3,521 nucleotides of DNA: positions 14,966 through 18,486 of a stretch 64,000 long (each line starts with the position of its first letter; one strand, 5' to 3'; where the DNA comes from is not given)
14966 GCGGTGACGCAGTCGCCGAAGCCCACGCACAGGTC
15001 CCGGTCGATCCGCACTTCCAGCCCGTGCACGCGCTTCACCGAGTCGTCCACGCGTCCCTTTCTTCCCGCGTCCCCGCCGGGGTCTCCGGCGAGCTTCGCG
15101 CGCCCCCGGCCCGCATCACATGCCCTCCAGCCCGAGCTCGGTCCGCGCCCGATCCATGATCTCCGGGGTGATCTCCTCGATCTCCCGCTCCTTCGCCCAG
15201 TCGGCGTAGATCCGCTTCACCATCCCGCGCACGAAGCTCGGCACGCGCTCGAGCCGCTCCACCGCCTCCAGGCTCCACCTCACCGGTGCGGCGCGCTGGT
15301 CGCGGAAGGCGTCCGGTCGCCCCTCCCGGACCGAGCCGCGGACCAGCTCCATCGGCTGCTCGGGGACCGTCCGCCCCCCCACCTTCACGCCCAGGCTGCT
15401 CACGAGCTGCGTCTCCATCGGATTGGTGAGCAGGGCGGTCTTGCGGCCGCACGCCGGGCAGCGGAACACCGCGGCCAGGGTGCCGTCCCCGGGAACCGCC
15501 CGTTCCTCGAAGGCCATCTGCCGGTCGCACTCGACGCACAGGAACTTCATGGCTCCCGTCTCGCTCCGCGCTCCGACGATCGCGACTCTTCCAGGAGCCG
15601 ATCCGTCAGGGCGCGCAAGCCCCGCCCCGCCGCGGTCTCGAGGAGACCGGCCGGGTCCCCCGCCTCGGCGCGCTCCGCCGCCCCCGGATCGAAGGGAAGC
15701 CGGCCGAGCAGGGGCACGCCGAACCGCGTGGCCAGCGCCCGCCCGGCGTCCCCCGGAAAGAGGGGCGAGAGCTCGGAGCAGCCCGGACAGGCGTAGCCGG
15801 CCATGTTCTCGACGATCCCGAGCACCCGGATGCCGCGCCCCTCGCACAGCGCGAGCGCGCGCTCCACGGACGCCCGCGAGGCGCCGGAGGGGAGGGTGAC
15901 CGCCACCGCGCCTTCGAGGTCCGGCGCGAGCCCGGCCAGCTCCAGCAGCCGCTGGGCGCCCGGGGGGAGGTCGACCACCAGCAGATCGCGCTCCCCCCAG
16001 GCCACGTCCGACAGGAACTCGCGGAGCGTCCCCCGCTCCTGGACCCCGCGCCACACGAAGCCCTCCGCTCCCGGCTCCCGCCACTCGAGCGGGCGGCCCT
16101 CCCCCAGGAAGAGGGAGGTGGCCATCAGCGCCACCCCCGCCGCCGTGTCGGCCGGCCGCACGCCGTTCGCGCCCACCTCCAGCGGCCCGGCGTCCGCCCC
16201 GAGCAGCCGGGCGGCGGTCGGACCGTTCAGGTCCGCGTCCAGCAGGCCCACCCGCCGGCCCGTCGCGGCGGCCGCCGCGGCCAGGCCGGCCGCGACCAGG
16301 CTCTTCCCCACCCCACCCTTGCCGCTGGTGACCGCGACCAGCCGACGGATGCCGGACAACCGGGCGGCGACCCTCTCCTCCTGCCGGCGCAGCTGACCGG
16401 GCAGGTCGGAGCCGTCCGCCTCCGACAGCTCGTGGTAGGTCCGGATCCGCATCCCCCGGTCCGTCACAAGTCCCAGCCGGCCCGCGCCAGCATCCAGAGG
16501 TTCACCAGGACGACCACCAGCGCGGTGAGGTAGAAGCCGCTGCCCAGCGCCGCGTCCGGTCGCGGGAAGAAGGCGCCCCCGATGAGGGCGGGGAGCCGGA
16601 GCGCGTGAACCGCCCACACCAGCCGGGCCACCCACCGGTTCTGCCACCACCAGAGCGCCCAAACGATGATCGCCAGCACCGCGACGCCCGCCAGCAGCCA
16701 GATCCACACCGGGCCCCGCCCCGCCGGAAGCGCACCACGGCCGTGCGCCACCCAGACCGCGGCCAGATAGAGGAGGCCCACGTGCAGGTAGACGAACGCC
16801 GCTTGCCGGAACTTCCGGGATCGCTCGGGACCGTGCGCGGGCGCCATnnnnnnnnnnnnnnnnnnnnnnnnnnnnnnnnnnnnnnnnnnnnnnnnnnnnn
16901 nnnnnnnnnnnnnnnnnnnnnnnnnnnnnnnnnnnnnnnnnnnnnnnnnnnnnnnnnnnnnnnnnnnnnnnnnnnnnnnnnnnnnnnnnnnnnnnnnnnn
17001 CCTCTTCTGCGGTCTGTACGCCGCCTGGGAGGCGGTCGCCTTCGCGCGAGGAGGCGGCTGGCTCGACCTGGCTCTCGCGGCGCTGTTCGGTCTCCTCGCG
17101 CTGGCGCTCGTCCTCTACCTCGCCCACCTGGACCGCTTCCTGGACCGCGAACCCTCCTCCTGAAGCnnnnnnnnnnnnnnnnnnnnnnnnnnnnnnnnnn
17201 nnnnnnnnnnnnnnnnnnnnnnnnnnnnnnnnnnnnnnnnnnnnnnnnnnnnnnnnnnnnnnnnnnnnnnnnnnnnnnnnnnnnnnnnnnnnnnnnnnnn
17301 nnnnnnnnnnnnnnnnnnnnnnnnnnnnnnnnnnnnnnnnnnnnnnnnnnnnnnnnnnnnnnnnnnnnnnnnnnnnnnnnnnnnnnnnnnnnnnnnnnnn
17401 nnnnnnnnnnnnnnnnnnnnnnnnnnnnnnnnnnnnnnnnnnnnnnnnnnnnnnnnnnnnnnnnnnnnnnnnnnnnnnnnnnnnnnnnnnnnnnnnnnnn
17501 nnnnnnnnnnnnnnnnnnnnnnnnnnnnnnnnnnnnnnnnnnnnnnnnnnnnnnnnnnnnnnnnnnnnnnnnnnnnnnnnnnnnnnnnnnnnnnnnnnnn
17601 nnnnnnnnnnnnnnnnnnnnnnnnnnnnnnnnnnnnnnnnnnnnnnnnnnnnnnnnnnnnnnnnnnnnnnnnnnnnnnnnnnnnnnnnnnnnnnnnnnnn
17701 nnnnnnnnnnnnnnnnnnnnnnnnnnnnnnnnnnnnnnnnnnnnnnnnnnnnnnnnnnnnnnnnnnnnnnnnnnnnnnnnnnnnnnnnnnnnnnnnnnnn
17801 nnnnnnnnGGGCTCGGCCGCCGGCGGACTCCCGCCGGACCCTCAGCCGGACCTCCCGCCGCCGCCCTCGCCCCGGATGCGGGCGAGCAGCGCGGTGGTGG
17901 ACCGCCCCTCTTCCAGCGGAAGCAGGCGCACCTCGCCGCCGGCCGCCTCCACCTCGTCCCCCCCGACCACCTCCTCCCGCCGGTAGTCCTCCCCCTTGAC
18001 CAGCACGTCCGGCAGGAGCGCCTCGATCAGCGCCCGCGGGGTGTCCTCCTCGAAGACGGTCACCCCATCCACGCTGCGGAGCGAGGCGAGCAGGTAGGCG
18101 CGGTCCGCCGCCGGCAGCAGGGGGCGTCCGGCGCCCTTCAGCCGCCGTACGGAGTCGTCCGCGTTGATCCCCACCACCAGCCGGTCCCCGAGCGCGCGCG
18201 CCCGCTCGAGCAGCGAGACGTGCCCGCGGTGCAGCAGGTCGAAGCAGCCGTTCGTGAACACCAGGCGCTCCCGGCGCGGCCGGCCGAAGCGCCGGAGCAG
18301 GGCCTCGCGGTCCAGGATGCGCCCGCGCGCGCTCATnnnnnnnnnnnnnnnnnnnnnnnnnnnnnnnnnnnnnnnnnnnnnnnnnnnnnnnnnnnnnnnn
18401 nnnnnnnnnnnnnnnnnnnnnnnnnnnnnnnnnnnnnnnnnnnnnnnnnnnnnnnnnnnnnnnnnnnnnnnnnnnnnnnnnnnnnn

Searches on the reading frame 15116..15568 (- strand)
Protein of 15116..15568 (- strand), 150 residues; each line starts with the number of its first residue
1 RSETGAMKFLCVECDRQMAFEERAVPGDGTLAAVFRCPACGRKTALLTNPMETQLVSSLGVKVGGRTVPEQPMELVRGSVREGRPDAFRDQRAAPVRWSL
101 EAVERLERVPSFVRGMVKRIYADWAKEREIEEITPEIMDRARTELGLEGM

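Call 9: search_protein_families(library=pfam, proteins=[window:15116-15568:-], max_evalue=0.01)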
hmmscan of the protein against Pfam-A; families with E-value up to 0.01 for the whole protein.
window:15116-15568:- (150 aa): 5 families
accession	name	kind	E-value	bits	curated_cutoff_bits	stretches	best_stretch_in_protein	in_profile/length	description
PF08369.16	PCP_red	-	1.4e-11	44.7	32.5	1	98-142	1-45/45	Proto-chlorophyllide reductase 57 kD subunit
PF20120.5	DUF6510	-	0.0035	17.6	26.4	1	6-52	24-69/86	Family of unknown function (DUF6510)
PF24441.1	DUF7560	-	0.0048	17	27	0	34-57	5-27/44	Family of unknown function (DUF7560)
PF13717.11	Zn_ribbon_4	-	0.0075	16.6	30.3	0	7-42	1-33/36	zinc-ribbon domain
PF08209.17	Sgf11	-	0.0086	16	26.4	0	34-43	4-13/33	Sgf11 (transcriptional regulation protein)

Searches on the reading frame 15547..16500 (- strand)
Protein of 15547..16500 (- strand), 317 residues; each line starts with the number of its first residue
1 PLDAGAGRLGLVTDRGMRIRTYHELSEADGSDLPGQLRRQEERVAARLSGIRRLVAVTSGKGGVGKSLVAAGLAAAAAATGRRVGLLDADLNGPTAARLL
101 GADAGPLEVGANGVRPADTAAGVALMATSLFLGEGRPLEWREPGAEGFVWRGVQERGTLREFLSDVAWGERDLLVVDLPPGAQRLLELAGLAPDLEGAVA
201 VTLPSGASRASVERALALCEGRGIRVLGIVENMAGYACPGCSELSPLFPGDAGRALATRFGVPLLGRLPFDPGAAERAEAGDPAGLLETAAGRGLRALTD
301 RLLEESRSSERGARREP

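Call 9: search_protein_families(library=pfam, proteins=[window:15547-16500:-], max_evalue=0.01)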
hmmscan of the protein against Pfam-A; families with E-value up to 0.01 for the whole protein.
window:15547-16500:- (317 aa): 8 families
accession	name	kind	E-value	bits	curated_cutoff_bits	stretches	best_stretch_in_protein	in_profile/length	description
PF10609.15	ParA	-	2.2e-55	188.2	27.1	1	51-285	2-226/246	NUBPL iron-transfer P-loop NTPase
PF01656.29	CbiA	-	2e-12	47.6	25.4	1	55-187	1-60/125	CobQ/CobB/MinD/ParA nucleotide binding domain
PF13614.12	AAA_31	-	3e-05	24.5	27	1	53-94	2-43/177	AAA domain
PF07015.17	VirC1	-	0.00011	22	24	1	53-95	2-44/231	VirC1 protein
PF13500.12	AAA_26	-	0.00019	21.8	27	0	56-85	4-33/198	AAA domain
PF09140.17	MipZ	-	0.00021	21.2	20.7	1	54-101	2-49/262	ATPase MipZ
PF02374.21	ArsA_ATPase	-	0.0021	17.8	24.3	0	57-90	5-38/305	Anion-transporting ATPase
PF13481.12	AAA_25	-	0.0076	16.3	27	0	53-84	33-63/195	AAA domain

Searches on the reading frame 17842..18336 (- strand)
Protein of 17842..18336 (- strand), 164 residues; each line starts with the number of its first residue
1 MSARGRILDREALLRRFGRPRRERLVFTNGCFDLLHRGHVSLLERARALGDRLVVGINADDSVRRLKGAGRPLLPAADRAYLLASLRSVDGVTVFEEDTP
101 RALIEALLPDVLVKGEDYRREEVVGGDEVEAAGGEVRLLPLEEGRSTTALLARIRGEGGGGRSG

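Call 26: search_protein_families(library=pfam, proteins=[window:17842-18336:-], max_evalue=0.01)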
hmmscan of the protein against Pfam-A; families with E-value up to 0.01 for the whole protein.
window:17842-18336:- (164 aa): 2 families
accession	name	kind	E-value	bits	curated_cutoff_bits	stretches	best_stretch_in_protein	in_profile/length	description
PF01467.32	CTP_transf_like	-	1.9e-18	67.4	21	1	27-119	1-91/133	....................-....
PF06574.18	FAD_syn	-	0.0029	17.9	27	1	22-51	5-34/158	FAD synthetase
